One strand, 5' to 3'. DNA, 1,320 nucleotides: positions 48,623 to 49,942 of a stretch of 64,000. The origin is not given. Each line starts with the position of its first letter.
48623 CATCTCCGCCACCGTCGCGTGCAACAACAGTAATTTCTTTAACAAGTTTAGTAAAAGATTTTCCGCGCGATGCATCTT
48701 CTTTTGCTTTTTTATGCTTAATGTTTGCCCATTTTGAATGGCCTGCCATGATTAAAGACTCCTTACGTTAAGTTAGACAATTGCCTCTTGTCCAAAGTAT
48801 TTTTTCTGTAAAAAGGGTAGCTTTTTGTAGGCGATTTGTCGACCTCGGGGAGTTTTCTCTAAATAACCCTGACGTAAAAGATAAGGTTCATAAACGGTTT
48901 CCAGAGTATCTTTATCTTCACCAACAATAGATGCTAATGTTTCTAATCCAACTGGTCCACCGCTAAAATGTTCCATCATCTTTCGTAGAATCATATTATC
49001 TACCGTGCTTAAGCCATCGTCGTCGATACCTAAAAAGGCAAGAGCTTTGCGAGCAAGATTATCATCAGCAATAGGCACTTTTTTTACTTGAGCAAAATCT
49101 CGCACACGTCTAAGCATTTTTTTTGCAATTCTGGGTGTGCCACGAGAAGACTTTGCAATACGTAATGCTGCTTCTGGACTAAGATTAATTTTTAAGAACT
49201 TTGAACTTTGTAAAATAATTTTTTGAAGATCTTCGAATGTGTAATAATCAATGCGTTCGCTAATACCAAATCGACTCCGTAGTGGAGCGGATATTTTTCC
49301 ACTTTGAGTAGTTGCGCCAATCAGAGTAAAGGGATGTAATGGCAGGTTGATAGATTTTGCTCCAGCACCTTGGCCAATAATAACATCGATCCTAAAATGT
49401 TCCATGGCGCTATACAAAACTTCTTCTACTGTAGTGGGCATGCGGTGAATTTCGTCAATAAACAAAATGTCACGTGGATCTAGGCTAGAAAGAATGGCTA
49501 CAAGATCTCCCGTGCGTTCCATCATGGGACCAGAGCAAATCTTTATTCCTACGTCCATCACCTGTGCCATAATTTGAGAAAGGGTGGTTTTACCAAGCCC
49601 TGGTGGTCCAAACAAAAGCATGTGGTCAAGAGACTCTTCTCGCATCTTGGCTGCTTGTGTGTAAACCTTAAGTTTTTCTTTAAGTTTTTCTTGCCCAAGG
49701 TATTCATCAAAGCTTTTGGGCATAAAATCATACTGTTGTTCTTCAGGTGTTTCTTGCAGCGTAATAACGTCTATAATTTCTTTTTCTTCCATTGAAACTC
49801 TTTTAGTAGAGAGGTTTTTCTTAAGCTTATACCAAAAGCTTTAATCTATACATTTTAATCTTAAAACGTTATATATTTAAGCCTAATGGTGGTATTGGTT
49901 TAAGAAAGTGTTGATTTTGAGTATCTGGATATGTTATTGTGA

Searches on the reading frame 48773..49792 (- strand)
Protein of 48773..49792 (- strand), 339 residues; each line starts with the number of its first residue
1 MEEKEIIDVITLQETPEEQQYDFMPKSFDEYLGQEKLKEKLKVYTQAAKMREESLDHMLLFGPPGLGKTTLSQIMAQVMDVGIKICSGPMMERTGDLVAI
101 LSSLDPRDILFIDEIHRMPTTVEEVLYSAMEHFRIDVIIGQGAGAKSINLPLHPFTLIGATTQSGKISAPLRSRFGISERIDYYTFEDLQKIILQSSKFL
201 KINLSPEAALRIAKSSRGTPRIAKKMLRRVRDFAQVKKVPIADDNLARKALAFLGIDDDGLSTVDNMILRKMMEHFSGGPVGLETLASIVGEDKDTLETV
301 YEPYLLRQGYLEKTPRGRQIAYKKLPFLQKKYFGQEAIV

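Call 10: search_protein_families(library=pfam, proteins=[window:48773-49792:-], max_evalue=0.001)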
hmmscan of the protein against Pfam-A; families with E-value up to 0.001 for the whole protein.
window:48773-49792:- (339 aa): 9 families
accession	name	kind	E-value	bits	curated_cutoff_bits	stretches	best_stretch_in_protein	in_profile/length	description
PF05496.18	RuvB_N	-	6.3e-71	237.7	27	1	25-180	3-158/159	Holliday junction DNA helicase RuvB P-loop domain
PF17864.7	AAA_lid_4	-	2.8e-24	85.1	27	1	184-257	1-74/74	RuvB AAA lid domain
PF05491.19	RuvB_C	-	2.5e-22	79.1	24.7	1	259-328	2-71/72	RuvB C-terminal winged helix domain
PF00004.35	AAA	-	7.3e-17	62.5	21.2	1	58-182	1-130/131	ATPase family associated with various cellular activities (AAA)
PF07728.20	AAA_5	-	2.2e-09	37.9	22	1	106-175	66-139/139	AAA domain (dynein-related subfamily)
PF01078.27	Mg_chelatase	-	1.3e-05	25.2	20.3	0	55-79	22-46/207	Magnesium chelatase, subunit ChlI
PF07726.17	AAA_3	-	0.00022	21.6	27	0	57-83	1-27/131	ATPase family associated with various cellular activities (AAA)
PF13173.12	AAA_14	-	0.00028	21.3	27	0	58-139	5-95/129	AAA domain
PF13401.12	AAA_22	-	0.00072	20.3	27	0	57-74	7-24/130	AAA domain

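Call 99: find_homologous_proteins(query=window:48773-49792:-, max_evalue=1e-60)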
Query window:48773-49792:- (339 aa): 8000 proteins with E <= 1e-60 among 8000 candidates; the best 120 are listed.
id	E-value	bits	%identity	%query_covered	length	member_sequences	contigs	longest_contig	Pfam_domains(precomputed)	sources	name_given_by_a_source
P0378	4.6e-218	741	100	100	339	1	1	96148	PF05491.20,PF17864.8,PF00004.36,PF05496.19,PF07728.21,PF01078.28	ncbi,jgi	ncbi:MAG: Holliday junction DNA helicase RuvB [Alteromonas naphthalenivorans]|jgi:Holliday junction 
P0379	1.2e-212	723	96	100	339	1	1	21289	PF05491.20,PF17864.8,PF00004.36,PF05496.19,PF07728.21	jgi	jgi:Holliday junction DNA helicase RuvB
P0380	5.1e-207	704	94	100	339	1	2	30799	PF05491.20,PF17864.8,PF00004.36,PF05496.19,PF07728.21,PF01078.28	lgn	-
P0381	1.5e-204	696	93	100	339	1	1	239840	PF05491.20,PF17864.8,PF00004.36,PF05496.19,PF07728.21,PF01078.28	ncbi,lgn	-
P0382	7.8e-204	694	94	100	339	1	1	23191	PF05491.20,PF17864.8,PF00004.36,PF05496.19,PF07728.21,PF01078.28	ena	-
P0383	1.1e-202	690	92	100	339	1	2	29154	PF05491.20,PF17864.8,PF00004.36,PF05496.19,PF07728.21,PF01078.28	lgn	-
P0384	2.2e-202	689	92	100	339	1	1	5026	PF05491.20,PF17864.8,PF00004.36,PF05496.19,PF07728.21,PF01078.28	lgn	-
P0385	2.3e-202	689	91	100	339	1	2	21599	PF05491.20,PF17864.8,PF00004.36,PF05496.19,PF07728.21,PF01078.28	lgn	-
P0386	3.3e-202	689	93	100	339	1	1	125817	PF05491.20,PF17864.8,PF00004.36,PF05496.19,PF07728.21,PF01078.28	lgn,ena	-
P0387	1.1e-201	687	91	100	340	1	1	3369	PF05491.20,PF17864.8,PF00004.36,PF05496.19,PF07728.21,PF01078.28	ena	-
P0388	8.6e-201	684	92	100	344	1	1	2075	PF05491.20,PF17864.8,PF00004.36,PF05496.19,PF07728.21,PF01078.28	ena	-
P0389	4.3e-197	672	89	100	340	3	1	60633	PF05491.20,PF17864.8,PF00004.36,PF05496.19,PF07728.21,PF01078.28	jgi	jgi:holliday junction DNA helicase RuvB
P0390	3.6e-192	656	86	100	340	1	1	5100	PF05491.20,PF17864.8,PF00004.36,PF05496.19,PF07728.21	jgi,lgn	jgi:Holliday junction DNA helicase RuvB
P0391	6.3e-191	652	87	100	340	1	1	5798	PF05491.20,PF17864.8,PF00004.36,PF05496.19,PF07728.21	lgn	-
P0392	8.2e-185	632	83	100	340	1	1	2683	PF05491.20,PF17864.8,PF00004.36,PF05496.19,PF07728.21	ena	-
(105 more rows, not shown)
